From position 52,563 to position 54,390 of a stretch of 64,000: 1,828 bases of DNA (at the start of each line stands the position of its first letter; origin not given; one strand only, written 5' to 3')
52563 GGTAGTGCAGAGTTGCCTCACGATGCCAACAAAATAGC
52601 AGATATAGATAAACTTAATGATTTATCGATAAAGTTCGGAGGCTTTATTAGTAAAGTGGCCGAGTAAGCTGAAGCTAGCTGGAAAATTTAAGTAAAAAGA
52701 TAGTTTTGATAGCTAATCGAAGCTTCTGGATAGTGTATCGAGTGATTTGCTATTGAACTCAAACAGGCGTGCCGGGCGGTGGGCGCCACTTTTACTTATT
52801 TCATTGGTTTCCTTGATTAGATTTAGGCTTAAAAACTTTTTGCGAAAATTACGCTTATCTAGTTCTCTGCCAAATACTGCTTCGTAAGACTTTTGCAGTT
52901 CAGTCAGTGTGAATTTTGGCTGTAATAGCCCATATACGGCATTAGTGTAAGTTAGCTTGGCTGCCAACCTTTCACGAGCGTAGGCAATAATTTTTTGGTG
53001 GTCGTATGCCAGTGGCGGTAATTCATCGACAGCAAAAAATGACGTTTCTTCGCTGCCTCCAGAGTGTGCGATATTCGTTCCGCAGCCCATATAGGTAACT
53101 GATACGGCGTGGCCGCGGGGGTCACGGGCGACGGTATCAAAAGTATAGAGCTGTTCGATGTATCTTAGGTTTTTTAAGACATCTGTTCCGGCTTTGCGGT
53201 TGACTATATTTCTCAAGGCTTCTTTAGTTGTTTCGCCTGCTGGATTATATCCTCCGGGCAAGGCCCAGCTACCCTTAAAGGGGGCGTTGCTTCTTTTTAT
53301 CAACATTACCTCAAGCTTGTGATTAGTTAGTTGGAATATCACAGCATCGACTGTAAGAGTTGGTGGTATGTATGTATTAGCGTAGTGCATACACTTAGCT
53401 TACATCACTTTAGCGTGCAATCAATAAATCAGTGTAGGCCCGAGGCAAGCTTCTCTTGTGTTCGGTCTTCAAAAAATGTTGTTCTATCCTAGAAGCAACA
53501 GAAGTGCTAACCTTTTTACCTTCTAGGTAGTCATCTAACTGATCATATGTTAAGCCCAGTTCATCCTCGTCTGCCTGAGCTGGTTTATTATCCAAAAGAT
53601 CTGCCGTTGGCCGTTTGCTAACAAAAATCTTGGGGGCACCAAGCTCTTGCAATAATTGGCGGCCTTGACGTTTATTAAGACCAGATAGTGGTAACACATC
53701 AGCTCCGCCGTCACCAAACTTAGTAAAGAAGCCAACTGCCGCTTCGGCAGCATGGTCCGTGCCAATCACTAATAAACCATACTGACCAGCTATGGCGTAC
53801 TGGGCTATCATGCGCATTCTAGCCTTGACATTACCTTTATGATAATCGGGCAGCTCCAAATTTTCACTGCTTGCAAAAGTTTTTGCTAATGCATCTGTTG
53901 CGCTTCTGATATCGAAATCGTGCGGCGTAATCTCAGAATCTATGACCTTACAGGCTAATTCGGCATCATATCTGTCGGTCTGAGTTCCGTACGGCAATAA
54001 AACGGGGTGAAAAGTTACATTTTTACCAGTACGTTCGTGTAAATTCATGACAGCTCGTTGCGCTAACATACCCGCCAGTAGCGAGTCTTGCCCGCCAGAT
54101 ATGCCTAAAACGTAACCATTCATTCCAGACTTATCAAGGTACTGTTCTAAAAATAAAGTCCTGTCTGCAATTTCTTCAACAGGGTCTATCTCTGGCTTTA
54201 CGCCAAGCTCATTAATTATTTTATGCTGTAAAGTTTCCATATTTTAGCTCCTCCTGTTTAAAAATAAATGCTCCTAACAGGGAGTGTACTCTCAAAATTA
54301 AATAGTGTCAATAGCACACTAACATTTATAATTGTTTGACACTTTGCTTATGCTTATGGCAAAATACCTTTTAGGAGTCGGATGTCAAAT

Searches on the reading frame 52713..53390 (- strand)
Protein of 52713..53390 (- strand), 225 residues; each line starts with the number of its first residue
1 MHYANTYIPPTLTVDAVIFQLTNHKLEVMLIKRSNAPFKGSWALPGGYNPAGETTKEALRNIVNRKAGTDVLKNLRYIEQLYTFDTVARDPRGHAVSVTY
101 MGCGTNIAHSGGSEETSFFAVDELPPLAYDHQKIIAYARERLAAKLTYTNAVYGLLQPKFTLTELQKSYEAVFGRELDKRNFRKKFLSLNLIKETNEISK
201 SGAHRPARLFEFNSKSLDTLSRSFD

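Call 4: search_protein_families(library=pfam, proteins=[window:52713-53390:-], max_evalue=0.01)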
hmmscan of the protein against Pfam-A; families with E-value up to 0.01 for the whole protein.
window:52713-53390:- (225 aa): 3 families
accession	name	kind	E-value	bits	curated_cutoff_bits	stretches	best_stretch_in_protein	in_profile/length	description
PF21906.2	NrtR_WHD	-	4.9e-25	87.9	27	1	153-212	2-61/61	NrtR DNA-binding winged helix domain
PF00293.34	NUDIX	-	3.9e-12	46.8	21.1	1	14-136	4-132/134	NUDIX domain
PF19368.5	AraR_C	-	2.7e-11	44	23.8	1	148-220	1-74/82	AraR C-terminal winged HTH domain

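Call 5: search_protein_families(library=ncbifam, proteins=[window:52713-53390:-], max_evalue=0.01)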
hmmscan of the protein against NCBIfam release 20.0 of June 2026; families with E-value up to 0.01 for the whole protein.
window:52713-53390:- (225 aa): 11 families
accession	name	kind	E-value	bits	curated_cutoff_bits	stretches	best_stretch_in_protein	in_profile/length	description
NF050029.2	TransRepNtr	equivalog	2.2e-40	138.7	400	1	4-218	14-231/245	ADPR responsive transcriptional repressor NtrR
NF003786.0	PRK05379.1-2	equivalog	3e-08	33.3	397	1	5-99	212-304/354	bifunctional nicotinamide-nucleotide adenylyltransferase/Nudix hydroxylase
NF003788.0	PRK05379.1-5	equivalog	2.2e-06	27.2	354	1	6-97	208-297/351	bifunctional nicotinamide-nucleotide adenylyltransferase/Nudix hydroxylase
NF003791.0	PRK05379.2-3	equivalog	6.7e-06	25.5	409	1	6-101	197-290/340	bifunctional nicotinamide-nucleotide adenylyltransferase/Nudix hydroxylase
NF003790.0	PRK05379.2-2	equivalog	1.4e-05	24.3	403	1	8-100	213-303/354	bifunctional nicotinamide mononucleotide adenylyltransferase/ADP-ribose pyrophosphatase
NF003787.0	PRK05379.1-4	equivalog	0.00023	20.2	449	1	10-97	207-292/346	bifunctional nicotinamide-nucleotide adenylyltransferase/Nudix hydroxylase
NF003785.0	PRK05379.1-1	equivalog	0.00025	20.3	418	1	6-64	198-253/347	bifunctional nicotinamide-nucleotide adenylyltransferase/Nudix hydroxylase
NF011963.0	PRK15434.1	subfamily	0.00044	20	146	1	19-69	22-72/159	GDP-mannose mannosyl hydrolase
NF006530.0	PRK08999.1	equivalog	0.0019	17.3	245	1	15-83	7-76/315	Nudix family hydrolase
NF012016.0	PRK15472.1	equivalog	0.007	16.1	95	1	34-71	25-62/141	nucleoside triphosphatase NudI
TIGR00586.1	mutt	equivalog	0.0096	15.9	97.9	0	22-84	13-76/129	8-oxo-dGTP diphosphatase MutT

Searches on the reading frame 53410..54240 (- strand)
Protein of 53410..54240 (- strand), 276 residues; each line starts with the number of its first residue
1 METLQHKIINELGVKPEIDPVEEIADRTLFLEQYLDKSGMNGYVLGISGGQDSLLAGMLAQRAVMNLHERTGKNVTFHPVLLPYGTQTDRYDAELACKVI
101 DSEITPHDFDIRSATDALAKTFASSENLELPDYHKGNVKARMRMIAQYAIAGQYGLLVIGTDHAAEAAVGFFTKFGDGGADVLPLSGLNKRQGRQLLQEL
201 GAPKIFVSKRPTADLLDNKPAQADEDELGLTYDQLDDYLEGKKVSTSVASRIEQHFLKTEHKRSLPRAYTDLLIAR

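Call 4: search_protein_families(library=pfam, proteins=[window:53410-54240:-], max_evalue=0.01)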
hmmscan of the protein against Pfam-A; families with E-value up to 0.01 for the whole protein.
window:53410-54240:- (276 aa): 1 family
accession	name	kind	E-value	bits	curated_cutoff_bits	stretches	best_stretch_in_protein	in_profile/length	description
PF02540.23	NAD_synthase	-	8.9e-67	225.2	21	1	24-266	2-242/242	NAD synthase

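Call 5: search_protein_families(library=ncbifam, proteins=[window:53410-54240:-], max_evalue=0.01)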
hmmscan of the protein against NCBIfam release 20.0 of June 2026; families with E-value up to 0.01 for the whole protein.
window:53410-54240:- (276 aa): 6 families
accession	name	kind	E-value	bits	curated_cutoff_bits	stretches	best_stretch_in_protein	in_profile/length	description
NF001979.1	PRK00768.1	equivalog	4.8e-105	350.8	250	1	4-267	1-264/266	NAD(+) synthase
TIGR00552.1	nadE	equivalog_domain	1e-70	237.9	63.65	1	18-271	3-246/251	NAD(+) synthase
NF010587.0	PRK13980.1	equivalog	8.6e-46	156.3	255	1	28-268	19-257/267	NAD+ synthase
NF002048.0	PRK00876.1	subfamily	5.4e-22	78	313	1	136-257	174-294/330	NAD(+) synthase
NF010588.0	PRK13981.1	equivalog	1.3e-18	66.7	479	1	29-241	274-481/546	NAD+ synthase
NF002730.0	PRK02628.1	equivalog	8.5e-12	44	473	1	31-177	350-496/677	NAD(+) synthase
